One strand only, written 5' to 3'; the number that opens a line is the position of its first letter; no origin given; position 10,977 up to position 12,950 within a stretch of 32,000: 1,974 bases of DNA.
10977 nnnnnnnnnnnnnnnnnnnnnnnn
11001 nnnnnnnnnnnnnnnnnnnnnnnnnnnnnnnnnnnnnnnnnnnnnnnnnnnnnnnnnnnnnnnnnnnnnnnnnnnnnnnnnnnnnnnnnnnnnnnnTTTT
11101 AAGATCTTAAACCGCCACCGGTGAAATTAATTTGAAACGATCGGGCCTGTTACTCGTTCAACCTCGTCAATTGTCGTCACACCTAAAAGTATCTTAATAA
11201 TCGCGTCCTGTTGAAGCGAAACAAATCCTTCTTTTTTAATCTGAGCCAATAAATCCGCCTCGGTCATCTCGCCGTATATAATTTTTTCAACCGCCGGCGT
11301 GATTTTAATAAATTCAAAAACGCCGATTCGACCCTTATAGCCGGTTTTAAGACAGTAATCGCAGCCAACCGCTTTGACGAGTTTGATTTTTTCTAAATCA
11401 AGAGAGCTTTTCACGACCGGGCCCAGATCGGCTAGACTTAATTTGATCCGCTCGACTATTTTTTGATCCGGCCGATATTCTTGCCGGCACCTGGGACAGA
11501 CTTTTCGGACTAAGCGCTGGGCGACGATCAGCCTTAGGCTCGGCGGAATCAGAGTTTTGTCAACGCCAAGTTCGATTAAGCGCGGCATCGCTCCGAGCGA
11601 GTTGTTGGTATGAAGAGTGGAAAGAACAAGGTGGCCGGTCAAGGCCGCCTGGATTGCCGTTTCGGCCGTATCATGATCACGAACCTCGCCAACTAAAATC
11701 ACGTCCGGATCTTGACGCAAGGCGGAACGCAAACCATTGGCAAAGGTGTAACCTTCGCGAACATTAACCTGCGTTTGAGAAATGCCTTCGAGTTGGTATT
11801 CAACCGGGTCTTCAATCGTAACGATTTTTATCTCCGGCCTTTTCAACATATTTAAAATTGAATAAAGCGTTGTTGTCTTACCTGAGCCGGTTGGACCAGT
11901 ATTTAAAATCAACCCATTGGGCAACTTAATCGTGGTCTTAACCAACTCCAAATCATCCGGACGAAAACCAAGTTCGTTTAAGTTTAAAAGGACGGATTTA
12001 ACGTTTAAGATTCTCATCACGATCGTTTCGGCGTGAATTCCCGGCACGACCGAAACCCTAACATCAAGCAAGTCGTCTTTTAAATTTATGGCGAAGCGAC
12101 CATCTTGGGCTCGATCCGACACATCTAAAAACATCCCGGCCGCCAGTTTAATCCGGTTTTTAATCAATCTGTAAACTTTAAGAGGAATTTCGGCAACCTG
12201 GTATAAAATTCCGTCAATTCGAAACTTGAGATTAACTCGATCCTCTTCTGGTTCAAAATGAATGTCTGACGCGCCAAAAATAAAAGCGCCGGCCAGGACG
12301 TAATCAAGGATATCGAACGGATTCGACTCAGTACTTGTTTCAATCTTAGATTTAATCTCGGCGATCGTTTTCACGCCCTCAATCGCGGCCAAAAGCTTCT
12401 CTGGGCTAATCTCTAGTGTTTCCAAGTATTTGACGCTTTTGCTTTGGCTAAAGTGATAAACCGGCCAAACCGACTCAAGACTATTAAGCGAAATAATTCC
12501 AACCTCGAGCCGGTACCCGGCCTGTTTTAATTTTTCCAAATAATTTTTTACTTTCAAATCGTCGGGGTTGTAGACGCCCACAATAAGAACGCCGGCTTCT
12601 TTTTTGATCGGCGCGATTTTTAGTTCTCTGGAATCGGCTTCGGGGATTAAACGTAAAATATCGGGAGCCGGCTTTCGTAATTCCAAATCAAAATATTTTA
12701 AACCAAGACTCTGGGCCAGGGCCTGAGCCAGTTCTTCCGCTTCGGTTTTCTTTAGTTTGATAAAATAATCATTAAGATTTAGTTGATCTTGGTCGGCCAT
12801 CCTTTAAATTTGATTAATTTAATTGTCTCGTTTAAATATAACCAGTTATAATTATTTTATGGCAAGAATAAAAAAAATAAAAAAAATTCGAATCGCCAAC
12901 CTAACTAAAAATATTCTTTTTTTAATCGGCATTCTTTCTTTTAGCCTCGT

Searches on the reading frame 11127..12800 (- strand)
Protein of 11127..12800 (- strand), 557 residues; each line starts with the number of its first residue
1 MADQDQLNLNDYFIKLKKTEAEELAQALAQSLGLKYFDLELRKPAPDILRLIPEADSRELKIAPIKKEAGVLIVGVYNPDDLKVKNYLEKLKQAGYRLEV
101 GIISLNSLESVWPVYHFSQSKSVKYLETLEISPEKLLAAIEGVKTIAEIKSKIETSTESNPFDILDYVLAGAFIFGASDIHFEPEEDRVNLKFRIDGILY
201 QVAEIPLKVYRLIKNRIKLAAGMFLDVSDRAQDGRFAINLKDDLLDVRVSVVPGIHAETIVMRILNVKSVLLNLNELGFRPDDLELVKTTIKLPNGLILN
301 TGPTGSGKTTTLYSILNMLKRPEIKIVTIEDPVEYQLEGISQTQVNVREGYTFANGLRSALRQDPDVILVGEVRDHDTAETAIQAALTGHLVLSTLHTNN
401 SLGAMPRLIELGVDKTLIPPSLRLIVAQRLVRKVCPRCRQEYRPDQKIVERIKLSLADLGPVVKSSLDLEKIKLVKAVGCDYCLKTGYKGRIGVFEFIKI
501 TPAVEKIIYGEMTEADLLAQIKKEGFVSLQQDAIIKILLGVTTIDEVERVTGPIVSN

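Call 49: search_protein_families(library=pfam, proteins=[window:11127-12800:-], max_evalue=0.001)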
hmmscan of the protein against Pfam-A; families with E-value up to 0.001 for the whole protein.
window:11127-12800:- (557 aa): 2 families
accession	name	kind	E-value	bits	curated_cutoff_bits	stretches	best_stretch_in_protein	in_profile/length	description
PF00437.27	T2SSE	-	4.1e-115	384.8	24.9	1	165-549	12-370/370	Type II/IV secretion system protein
PF05157.20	MshEN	-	1e-07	32.3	23.1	1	32-91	1-60/90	MshEN domain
